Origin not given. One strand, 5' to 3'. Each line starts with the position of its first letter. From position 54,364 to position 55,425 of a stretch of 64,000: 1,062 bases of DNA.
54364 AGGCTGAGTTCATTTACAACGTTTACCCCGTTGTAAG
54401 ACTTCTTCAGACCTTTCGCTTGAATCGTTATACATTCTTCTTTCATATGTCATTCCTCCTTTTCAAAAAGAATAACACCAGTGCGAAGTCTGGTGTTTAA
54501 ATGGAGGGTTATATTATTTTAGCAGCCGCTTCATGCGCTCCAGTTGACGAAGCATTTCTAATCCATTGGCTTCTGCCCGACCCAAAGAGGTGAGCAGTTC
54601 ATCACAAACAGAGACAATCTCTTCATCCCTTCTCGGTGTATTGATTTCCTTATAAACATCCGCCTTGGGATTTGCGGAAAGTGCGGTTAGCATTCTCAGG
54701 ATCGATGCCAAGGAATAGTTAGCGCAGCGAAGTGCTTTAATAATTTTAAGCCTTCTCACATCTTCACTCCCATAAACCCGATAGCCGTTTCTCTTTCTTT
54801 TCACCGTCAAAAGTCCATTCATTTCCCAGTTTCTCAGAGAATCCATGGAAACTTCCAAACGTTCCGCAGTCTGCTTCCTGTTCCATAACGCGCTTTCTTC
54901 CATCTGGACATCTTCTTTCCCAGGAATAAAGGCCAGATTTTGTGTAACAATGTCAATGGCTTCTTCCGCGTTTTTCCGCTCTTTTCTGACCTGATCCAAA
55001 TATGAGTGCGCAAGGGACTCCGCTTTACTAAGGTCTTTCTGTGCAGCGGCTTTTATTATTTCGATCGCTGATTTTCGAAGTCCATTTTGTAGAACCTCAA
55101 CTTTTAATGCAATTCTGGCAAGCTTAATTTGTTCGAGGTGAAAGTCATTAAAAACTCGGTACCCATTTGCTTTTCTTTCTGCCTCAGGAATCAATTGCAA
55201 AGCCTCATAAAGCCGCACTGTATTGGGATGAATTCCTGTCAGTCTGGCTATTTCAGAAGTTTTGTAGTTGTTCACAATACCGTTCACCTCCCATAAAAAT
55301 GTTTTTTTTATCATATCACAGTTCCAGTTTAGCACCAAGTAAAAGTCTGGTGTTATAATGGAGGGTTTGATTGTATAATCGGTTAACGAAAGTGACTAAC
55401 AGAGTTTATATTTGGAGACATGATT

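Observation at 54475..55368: Single-chain MerR regulator with two MerR HTH domains and matching dyad operators on its own promoter and on an adjacent ABC-2 exporter operon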

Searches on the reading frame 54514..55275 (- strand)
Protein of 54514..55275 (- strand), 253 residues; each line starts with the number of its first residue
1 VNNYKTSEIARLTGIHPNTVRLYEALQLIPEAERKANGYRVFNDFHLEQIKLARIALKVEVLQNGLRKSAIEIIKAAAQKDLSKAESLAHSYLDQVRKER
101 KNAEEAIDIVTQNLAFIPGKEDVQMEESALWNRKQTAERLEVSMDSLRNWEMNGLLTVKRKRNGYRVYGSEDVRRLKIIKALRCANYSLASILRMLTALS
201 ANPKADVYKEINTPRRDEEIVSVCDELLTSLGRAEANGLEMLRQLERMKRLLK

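Call 3: search_protein_families(library=pfam, proteins=[window:54514-55275:-], max_evalue=0.01)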
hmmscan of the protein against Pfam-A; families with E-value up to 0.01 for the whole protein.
window:54514-55275:- (253 aa): 7 families
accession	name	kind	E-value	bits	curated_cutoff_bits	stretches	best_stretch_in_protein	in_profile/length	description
PF13411.12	MerR_1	-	2.1e-21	76.2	21.6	2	134-198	4-68/69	MerR HTH family regulatory protein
PF00376.29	MerR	-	5.6e-20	71.3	28.2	2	6-42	2-38/38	MerR family regulatory protein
PF13384.12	HTH_23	-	8.7e-05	22.7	24.6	0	4-21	18-35/50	Homeodomain-like domain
PF12728.13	HTH_17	-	0.00065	20.3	27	0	4-23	2-21/51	Helix-turn-helix domain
PF08281.18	Sigma70_r4_2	-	0.001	19.1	25.7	0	2-21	25-44/54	Sigma-70, region 4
PF13551.12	HTH_29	-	0.0027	18.2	28.1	0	128-150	10-32/64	Winged helix-turn helix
PF02954.25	HTH_8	-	0.0031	17.7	22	0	127-148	15-36/42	Bacterial regulatory protein, Fis family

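Call 4: search_protein_families(library=ncbifam, proteins=[window:54514-55275:-], max_evalue=0.01)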
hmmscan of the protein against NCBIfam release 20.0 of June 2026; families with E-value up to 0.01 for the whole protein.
window:54514-55275:- (253 aa): 20 families
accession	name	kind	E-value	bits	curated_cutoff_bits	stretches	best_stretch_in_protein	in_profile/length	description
TIGR02047.1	CadR-PbrR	equivalog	2.9e-22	79.1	151.45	2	5-101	2-96/127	Cd(II)/Pb(II)-responsive transcriptional regulator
NF007069.0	PRK09514.1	equivalog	3.8e-19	69.1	143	2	135-197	6-69/141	Zn(2+)-responsive transcriptional regulator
TIGR02043.1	ZntR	equivalog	7.3e-18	65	167.95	2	4-97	2-94/131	Zn(2+)-responsive transcriptional regulator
TIGR02044.1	CueR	equivalog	1.1e-16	61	147.4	2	7-59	4-56/127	Cu(I)-responsive transcriptional regulator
NF041849.1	trans_regNmlR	equivalog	1.7e-15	57.1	175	2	132-199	2-70/117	stress response transcriptional regulator NmlR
TIGR02051.1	MerR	equivalog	5.6e-15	55.7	150.85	2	136-207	5-77/124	mercury resistance transcriptional regulator MerR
NF047375.1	HeatShock_HspR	equivalog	9.4e-14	51.2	105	2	136-197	9-71/92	heat shock protein transcriptional repressor HspR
NF050798.1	TF_FtsR_Actino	equivalog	1.6e-10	41.5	150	1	141-210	16-86/223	transcriptional regulator FtsR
NF007590.0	PRK10227.1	equivalog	2e-10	40.8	244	1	6-60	3-57/135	Cu(I)-responsive transcriptional regulator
TIGR02054.1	MerD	equivalog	2.8e-10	40.8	103.65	2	136-215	9-89/120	mercuric resistance transcriptional repressor MerD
NF047377.1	heat_HspR_dupli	exception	6.3e-09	35.6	300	1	6-182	8-178/214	heat shock protein transcriptional repressor HspR, fused homodimer type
TIGR01950.1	SoxR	equivalog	2.4e-08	33.8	116.9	1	135-202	6-73/142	redox-sensitive transcriptional activator SoxR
NF033783.1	coreg_MerD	equivalog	1.1e-06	29.1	170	0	1-119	1-111/121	mercury resistance co-regulator MerD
NF010315.0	PRK13752.1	subfamily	2.2e-06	27.7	261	0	140-196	17-74/144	mercury resistance transcriptional regulator MerR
NF011617.0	PRK15043.1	equivalog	2.6e-06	26.9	417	1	1-81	1-76/243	HTH-type transcriptional regulator MlrA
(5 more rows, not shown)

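Call 5: find_homologous_proteins(query=window:54514-55275:-, max_evalue=0.00001)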
Query window:54514-55275:- (253 aa): 3792 proteins with E <= 0.00001 among 4905 candidates; the best 120 are listed.
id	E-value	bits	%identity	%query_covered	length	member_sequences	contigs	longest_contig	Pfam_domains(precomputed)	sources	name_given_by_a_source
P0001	3.3e-155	532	99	100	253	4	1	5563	PF00376.30,PF13411.13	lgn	-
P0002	1.7e-137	474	89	100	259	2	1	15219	PF00376.30,PF13411.13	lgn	-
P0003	5.1e-110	384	74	99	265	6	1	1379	PF12728.14,PF00376.30,PF13411.13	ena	-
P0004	8.9e-100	351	58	98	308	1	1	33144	PF12728.14,PF00376.30,PF13411.13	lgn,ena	-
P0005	4.4e-95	335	66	99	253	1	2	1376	PF00376.30,PF13411.13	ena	-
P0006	4.5e-93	329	62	99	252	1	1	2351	PF12728.14,PF00376.30,PF13411.13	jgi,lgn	jgi:Predicted transcriptional regulators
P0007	4.8e-93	329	65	99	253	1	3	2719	PF00376.30,PF13411.13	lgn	-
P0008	9.8e-93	328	64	100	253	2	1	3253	PF00376.30,PF13411.13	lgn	-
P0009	1.2e-92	327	64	94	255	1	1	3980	PF12728.14,PF00376.30,PF13411.13,PF01381.29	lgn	-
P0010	1.3e-92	327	61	98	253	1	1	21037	PF12728.14,PF00376.30,PF13411.13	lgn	-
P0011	1.6e-92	327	65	99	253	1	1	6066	PF00376.30,PF13411.13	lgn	-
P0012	1.9e-92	327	63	99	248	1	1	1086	PF00376.30,PF13411.13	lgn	-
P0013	2.0e-92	327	63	99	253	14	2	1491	PF12728.14,PF00376.30,PF13411.13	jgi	-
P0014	2.2e-92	327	63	99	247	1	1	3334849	PF00376.30,PF13411.13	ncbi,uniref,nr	ncbi:MerR family transcriptional regulator [Aminipila butyrica]|uniref:MerR family transcriptional r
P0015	3.0e-92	326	62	99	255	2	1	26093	PF12728.14,PF00376.30,PF13411.13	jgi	-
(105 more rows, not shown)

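Call 7: search_solved_structures(query=window:54514-55275:-, max_evalue=0.001, show_alignments=2)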
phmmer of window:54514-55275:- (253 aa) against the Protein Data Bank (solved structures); distinct sequences matched with E-value up to 0.001: 9.
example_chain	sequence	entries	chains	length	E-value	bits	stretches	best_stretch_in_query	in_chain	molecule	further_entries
4wls_A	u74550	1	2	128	2e-05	27.3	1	6-59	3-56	HTH-type transcriptional regulator CueR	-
4ua1_A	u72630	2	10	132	2.3e-05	27.2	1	4-53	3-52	Regulatory protein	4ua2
6ldi_G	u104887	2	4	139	2.5e-05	27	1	6-59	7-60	HTH-type transcriptional regulator CueR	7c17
1q05_A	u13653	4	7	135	2.6e-05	26.9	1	6-59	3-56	Transcriptional regulator cueR | HTH-type transcriptional regulator CueR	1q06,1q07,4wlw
6xh7_G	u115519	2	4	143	3.1e-05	26.7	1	6-59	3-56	HTH-type transcriptional regulator CueR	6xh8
3gp4_A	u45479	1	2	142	9.1e-05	25.2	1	132-198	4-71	Transcriptional regulator, MerR family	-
6jgf_A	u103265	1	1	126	0.0001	25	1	5-65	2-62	CadR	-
6jgv_A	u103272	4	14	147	0.00012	24.8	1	5-64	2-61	CadR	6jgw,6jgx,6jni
6jyw_A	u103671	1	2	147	0.00014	24.5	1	5-62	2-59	CadR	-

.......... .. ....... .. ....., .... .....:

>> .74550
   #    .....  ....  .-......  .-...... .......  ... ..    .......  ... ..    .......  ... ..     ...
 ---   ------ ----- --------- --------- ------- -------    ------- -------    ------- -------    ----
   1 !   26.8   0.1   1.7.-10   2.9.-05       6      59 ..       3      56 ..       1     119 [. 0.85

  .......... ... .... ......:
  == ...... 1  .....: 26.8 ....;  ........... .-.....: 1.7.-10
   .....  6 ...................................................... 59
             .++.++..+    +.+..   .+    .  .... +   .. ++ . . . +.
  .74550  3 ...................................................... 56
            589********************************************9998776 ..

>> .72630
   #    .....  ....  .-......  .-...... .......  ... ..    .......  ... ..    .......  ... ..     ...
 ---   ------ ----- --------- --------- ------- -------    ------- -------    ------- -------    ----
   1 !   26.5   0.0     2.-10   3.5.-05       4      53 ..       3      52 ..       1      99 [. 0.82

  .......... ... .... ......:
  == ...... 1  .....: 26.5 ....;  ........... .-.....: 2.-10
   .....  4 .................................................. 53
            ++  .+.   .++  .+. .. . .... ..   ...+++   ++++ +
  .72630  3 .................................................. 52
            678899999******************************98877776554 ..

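Call 8: find_related_loci(query=window:54514-55275:-, collection=genome_contigs, flank=6000)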
Query window:54514-55275:- (253 aa) in genome_contigs; peptide patterns used: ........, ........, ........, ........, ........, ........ (x = any residue, [..] = any of these).
521 stretches matched a pattern; 460 encode a relative of the query (tblastn E <= 1e-3); the best 80 are kept; 80 distinct loci.
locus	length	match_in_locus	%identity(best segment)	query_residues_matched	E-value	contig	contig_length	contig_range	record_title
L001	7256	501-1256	92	1-252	6e-155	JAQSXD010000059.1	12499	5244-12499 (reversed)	MAG: Bacillota bacterium isolate L_E1_T20_A_bin.112 scaffold_7988, whole genome shotgun sequence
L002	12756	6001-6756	72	1-252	7e-120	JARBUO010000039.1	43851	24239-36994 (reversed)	MAG: Bacillota bacterium isolate L_E1_T20_C_bin.72 scaffold_2281, whole genome shotgun sequence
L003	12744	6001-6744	64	1-253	6e-104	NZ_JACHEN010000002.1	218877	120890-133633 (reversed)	Anaerosolibacter carboniphilus strain DSM 103526 Ga0415316_02, whole genome shotgun sequence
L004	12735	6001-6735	64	1-250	3e-102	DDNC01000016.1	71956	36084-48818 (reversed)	MAG TPA_asm: Firmicutes bacterium UBA2530 UBA2530_contig_109, whole genome shotgun sequence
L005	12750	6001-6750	62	1-253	8e-102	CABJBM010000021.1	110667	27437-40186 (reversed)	Lachnospiraceae bacterium isolate MGYG-HGUT-00152 genome assembly, contig: ERS138181.8080_1_83.21, whole genome shotgun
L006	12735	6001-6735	62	1-250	4e-101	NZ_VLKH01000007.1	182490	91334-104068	Sedimentibacter saalensis strain DSM 13558 LY60DRAFT_scaffold00007.7, whole genome shotgun sequence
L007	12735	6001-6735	63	1-250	3e-101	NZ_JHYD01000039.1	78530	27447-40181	Ruminiclostridium cellobioparum DSM 1351 = ATCC 15832 T344DRAFT_scaffold00028.28_C, whole genome shotgun sequence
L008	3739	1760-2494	62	1-250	3e-102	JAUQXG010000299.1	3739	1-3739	MAG: Lutispora sp. isolate BIN23 contig_170445, whole genome shotgun sequence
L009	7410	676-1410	63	1-250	4e-101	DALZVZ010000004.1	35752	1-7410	MAG TPA_asm: Sedimentibacter sp. isolate CTOTU47806 NODE_88_length_35752_cov_5.316441, whole genome shotgun sequence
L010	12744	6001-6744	61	1-253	8e-101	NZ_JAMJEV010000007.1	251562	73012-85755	Desulfosporosinus nitroreducens strain P130 NODE_7_length_251562_cov_147.488745, whole genome shotgun sequence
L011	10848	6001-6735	64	1-250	9e-101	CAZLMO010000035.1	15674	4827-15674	MAG TPA_asm: uncultured Oscillospiraceae bacterium isolate SRP294416_co1_87 genome assembly, contig: NODE_7721_length_15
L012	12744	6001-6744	63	1-253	2e-100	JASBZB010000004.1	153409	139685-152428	MAG: Clostridiaceae bacterium isolate bin-6 c_000000000074, whole genome shotgun sequence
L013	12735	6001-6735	62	1-250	1e-100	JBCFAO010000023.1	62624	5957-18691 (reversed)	MAG: Clostridiales bacterium isolate concoct.bin.65 NODE_282_length_62624_cov_9.309985, whole genome shotgun sequence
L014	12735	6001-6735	62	1-250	4e-100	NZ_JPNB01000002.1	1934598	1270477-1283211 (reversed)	Kineothrix alysoides strain KNHs209 CC90DRAFT_scf7180000000013_quiver.2_C, whole genome shotgun sequence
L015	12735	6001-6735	63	1-250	4e-100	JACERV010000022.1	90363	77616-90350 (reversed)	MAG: Ruminococcus sp. isolate MAG_3 NODE_46_length_90363_cov_71.611929, whole genome shotgun sequence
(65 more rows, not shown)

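Call 20: predict_structure(alignment_id=A1)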
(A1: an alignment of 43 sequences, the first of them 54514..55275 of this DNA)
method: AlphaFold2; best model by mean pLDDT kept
length: 253 residues; sequences in the alignment: 43
mean_pLDDT: 79.0   pTM: 0.64
mean pLDDT of the five models: 79.0, 77.8, 77.3, 73.8, 69.8
residues with pLDDT >= 90: 92; 70-90: 84; 50-70: 55; < 50: 22
segments of 3 or more residues with pLDDT < 50: 120-127, 211-222
pLDDT, mean of each block of 10 residues (from residue 1): 93 95 95 92 96 87 74 96 97 89 74 57 50 86 82 73 81 77 63 65 59 45 66 90 95 85
secondary structure, 60 per line:
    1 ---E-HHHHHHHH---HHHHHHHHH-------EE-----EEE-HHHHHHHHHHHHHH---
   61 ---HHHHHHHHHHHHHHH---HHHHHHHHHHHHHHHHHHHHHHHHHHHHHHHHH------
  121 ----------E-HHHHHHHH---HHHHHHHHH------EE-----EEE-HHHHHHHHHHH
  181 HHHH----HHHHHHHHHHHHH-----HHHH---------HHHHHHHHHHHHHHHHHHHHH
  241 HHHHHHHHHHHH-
elements in order: H6-13 H17-25 E40-42 H44-57 H64-78 H82-114 H133-140 H144-152 E166-168 H170-184 H189-201 H207-210 H220-252

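Call 21: search_dna_similar(query=window:54514-55275:-, collection=plasmids, mode=protein, max_rows=20)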
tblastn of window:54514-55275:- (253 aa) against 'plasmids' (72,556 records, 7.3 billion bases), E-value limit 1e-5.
Records with a match: 29; places in all: 32; records where one place covers at least 80% of the query: 12.
Best place of each record, by identity: <60% 29.
By first word of the organism name: Streptomyces 12; Enterococcus 6; Streptantibioticus 2; Listeria 2; Acetoanaerobium 1; Paenibacillus 1; Tsukamurella 1; Embleya 1; Nonomuraea 1; Kitasatospora 1; and 1 more.
By predicted mobility (MOB-suite, as given by PLSDB): non-mobilizable 22; mobilizable 6; conjugative 1.
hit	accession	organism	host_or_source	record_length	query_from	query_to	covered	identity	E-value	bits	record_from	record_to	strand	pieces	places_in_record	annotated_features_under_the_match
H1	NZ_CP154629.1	Acetoanaerobium noterae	cell culture,Sludge of a digestion ...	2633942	1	249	98%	55.0%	1e-85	285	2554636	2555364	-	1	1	none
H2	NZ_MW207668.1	Enterococcus faecium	-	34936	1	251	99%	48.6%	3e-69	238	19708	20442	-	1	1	MerR family transcriptional regulator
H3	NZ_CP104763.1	Enterococcus raffinosus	-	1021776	1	241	95%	50.0%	2e-67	233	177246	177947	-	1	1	record has no annotation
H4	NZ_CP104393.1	Enterococcus raffinosus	fermented food (Meju)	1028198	1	241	95%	50.0%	2e-67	233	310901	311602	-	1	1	record has no annotation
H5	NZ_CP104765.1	Enterococcus raffinosus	Homo sapiens,urine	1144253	1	241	95%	50.0%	2e-67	233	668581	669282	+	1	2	record has no annotation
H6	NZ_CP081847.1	Enterococcus raffinosus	Homo sapiens,feces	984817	1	250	99%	47.8%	8e-68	233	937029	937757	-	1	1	MerR family transcriptional regulator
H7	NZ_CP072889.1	Enterococcus raffinosus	stream/river surface water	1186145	1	241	95%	49.6%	1e-63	221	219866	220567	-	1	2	record has no annotation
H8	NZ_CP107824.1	Streptomyces anulatus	-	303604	2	242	95%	26.9%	2e-10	68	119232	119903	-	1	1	MerR family transcriptional regulator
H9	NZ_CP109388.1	Streptomyces anulatus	-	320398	2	242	95%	26.9%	2e-10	68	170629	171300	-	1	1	MerR family transcriptional regulator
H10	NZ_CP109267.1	Streptomyces sp. NBC_01643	-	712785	2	222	87%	29.2%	1e-10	69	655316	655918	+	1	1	MerR family transcriptional regulator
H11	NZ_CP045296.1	Paenibacillus cellulositrophicus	cell culture,Thai soil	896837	3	246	96%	26.1%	4e-8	61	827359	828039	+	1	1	MerR family DNA-binding transcriptional regulator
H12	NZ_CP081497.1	Streptomyces sp. BHT-5-2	whole organism,plant soil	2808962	5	210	81%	28.0%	4e-7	58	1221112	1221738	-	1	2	none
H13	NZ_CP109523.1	Streptomyces anulatus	-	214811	5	199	77%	29.5%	9e-7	57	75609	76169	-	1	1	MerR family transcriptional regulator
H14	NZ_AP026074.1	Streptomyces nigrescens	-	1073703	2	199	78%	28.9%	2e-6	56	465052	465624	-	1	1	none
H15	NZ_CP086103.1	Streptomyces anulatus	Peperomia dindygulensis Miq.,cell ...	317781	5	199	77%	29.0%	4e-6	55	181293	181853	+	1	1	MerR family transcriptional regulator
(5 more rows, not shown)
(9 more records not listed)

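Call 22: get_annotated_region(hit=H2, flank=5000)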
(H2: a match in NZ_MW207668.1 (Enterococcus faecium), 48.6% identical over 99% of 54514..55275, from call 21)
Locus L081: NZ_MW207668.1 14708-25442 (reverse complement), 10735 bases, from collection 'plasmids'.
description: Enterococcus faecium strain DY18 plasmid pDY18-poxtA, complete sequence
organism: Enterococcus faecium (NCBI taxid 1352)
taxonomy: Bacteria; Bacillota; Bacilli; Lactobacillales; Enterococcaceae; Enterococcus; Enterococcus faecium
host: -; source: -; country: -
typing (MOB-suite, as given by PLSDB): non-mobilizable; replicon rep_cluster_185
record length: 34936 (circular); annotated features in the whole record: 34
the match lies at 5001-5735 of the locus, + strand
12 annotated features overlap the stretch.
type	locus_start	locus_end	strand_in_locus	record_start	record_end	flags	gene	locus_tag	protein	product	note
predicted_resistance_gene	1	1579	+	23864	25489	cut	poxtA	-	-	ABC-F type ribosomal protection protein PoxtA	predicted by amrfinderplus; class PHENICOL/OXAZOLIDINONE; identity 100.0%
CDS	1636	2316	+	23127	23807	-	-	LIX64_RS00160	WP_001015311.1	IS6-like element IS1216 family transposase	GO:0006313 - DNA transposition [Evidence IEA]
CDS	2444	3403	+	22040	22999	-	-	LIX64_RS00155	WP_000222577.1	IS30-like element IS1252 family transposase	GO:0006313 - DNA transposition [Evidence IEA]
CDS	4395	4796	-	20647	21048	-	-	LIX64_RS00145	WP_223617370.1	hypothetical protein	-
CDS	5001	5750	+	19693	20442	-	-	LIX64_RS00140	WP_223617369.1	MerR family transcriptional regulator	GO:0006355 - regulation of DNA-templated transcription [Evidence IEA]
CDS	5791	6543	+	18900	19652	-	-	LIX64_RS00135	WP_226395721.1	ABC transporter ATP-binding protein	-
CDS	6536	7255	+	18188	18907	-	-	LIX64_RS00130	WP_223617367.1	ABC transporter permease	-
CDS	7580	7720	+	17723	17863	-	-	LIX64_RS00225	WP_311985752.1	type I toxin-antitoxin system Fst family toxin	-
CDS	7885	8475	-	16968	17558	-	-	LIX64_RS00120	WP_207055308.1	hypothetical protein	-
CDS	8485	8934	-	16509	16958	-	-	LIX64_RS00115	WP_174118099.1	hypothetical protein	-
CDS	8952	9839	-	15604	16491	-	-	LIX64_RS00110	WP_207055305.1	relaxase/mobilization nuclease domain-containing protein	-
CDS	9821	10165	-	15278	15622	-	mobC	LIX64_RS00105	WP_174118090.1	plasmid mobilization relaxosome protein MobC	-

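Call 26: fold_search(model_id=the predicted structure, library=pdb)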
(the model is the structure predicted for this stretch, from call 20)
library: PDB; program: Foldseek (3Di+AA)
matches with E <= 10: 473; with E <= 0.001: 0
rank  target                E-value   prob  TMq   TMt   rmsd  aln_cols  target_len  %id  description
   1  1q06_B                1.1e-03  1.00  0.31  0.56   6.0       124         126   19  Crystal structure of the Ag(I) form of E. coli CueR, a copper efflux regulator (released 2003-09-16)
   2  5d90_C                2.0e-03  1.00  0.30  0.53  10.3       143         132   20  Crystal structure of HiNmlR, a MerR family regulator lacking the sensor domain, bound to promoter DNA (released 2016-06-29)
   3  1q05_B                3.6e-03  1.00  0.31  0.56   6.0       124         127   19  Crystal structure of the Cu(I) form of E. coli CueR, a copper efflux regulator (released 2003-09-16)
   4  4wlw_A                4.4e-03  1.00  0.30  0.53   6.7       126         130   24  CRYSTAL STRUCTURE OF THE AG(I) (ACTIVATOR) FORM OF E. COLI CUER, A COPPER EFFLUX REGULATOR, BOUND TO COPA PROMOTER DNA (released 2015-09-02)
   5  3gp4_A                4.4e-03  1.00  0.26  0.48   6.3       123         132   24  Crystal structure of putative MerR family transcriptional regulator from listeria monocytogenes (released 2009-04-21)
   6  5d90_A                5.1e-03  1.00  0.27  0.49  10.8       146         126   20  Crystal structure of HiNmlR, a MerR family regulator lacking the sensor domain, bound to promoter DNA (released 2016-06-29)
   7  5d90_B                5.9e-03  1.00  0.30  0.56  10.9       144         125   19  Crystal structure of HiNmlR, a MerR family regulator lacking the sensor domain, bound to promoter DNA (released 2016-06-29)
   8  5d8c_A                6.2e-03  1.00  0.31  0.57  10.2       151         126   19  Crystal structure of HiNmlR, a MerR family regulator lacking the sensor domain, bound to promoter DNA (released 2016-06-29)
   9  1q05_A                7.2e-03  1.00  0.29  0.53   5.8       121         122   20  Crystal structure of the Cu(I) form of E. coli CueR, a copper efflux regulator (released 2003-09-16)
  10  4wls_A                7.6e-03  1.00  0.26  0.54   5.5       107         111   20  Crystal structure of the metal-free (repressor) form of E. Coli CUER, a copper efflux regulator, bound to COPA promote (released 2015-09-02)
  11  3gp4_B                7.6e-03  1.00  0.27  0.51   6.3       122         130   24  Crystal structure of putative MerR family transcriptional regulator from listeria monocytogenes (released 2009-04-21)
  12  5d8c_B                8.4e-03  1.00  0.30  0.55   5.5       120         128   22  Crystal structure of HiNmlR, a MerR family regulator lacking the sensor domain, bound to promoter DNA (released 2016-06-29)
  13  6jyw_B                9.3e-03  1.00  0.28  0.47  10.4       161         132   18  Crystal structure of the transcription regulator CadR N81M mutant from P. putida in complex with Cadmium(II) and DNA (released 2020-04-29)
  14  1r8d_A                1.0e-02  1.00  0.31  0.60   4.8       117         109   17  Crystal Structure of MtaN Bound to DNA (released 2004-08-17)
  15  6jni_A                1.2e-02  1.00  0.28  0.45   8.2       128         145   18  Crystal structure of the transcriptional regulator CadR from P. putida in complex with Zinc(II) and DNA (released 2019-09-25)
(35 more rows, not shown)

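Call 38: get_annotated_region(hit=H1, flank=3000)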
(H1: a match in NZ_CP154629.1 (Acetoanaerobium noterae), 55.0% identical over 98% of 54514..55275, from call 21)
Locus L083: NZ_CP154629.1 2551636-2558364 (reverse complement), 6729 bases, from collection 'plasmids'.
description: Acetoanaerobium noterae strain DSL2 plasmid pTPELB2, complete sequence
organism: Acetoanaerobium noterae (NCBI taxid 745369)
taxonomy: Bacteria; Bacillota; Clostridia; Peptostreptococcales; Filifactoraceae; Acetoanaerobium; Acetoanaerobium noterae
host: -; source: cell culture,Sludge of a digestion tower of a wastewater treatment plant; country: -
typing (MOB-suite, as given by PLSDB): non-mobilizable
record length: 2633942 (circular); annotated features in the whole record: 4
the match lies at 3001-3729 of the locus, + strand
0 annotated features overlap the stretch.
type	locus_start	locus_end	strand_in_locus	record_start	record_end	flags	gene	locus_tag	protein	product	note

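Call 39: get_annotated_region(hit=H6, flank=3000)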
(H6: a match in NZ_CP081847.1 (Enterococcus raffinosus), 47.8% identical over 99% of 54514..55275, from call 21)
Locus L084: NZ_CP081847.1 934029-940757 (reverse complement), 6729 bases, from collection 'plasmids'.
description: Enterococcus raffinosus strain CX012922 plasmid pCX012922, complete sequence
organism: Enterococcus raffinosus (NCBI taxid 71452)
taxonomy: Bacteria; Bacillota; Bacilli; Lactobacillales; Enterococcaceae; Enterococcus; Enterococcus raffinosus
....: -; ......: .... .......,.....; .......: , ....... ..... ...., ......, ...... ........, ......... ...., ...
typing (MOB-suite, as given by PLSDB): non-mobilizable
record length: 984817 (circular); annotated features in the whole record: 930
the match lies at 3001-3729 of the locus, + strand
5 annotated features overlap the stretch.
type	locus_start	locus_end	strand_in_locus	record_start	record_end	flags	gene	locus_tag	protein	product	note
CDS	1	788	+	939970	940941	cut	-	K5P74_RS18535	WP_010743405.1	glycoside hydrolase family 43 protein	-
CDS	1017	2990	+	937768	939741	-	-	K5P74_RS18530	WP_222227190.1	UvrD-helicase domain-containing protein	-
CDS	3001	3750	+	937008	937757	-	-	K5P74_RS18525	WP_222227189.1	MerR family transcriptional regulator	GO:0006355 - regulation of DNA-templated transcription [Evidence IEA]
CDS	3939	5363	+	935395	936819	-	-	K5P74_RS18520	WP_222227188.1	6-phospho-beta-glucosidase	GO:0005975 - carbohydrate metabolic process [Evidence IEA]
CDS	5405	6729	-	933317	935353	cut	-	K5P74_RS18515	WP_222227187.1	FAD-dependent oxidoreductase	-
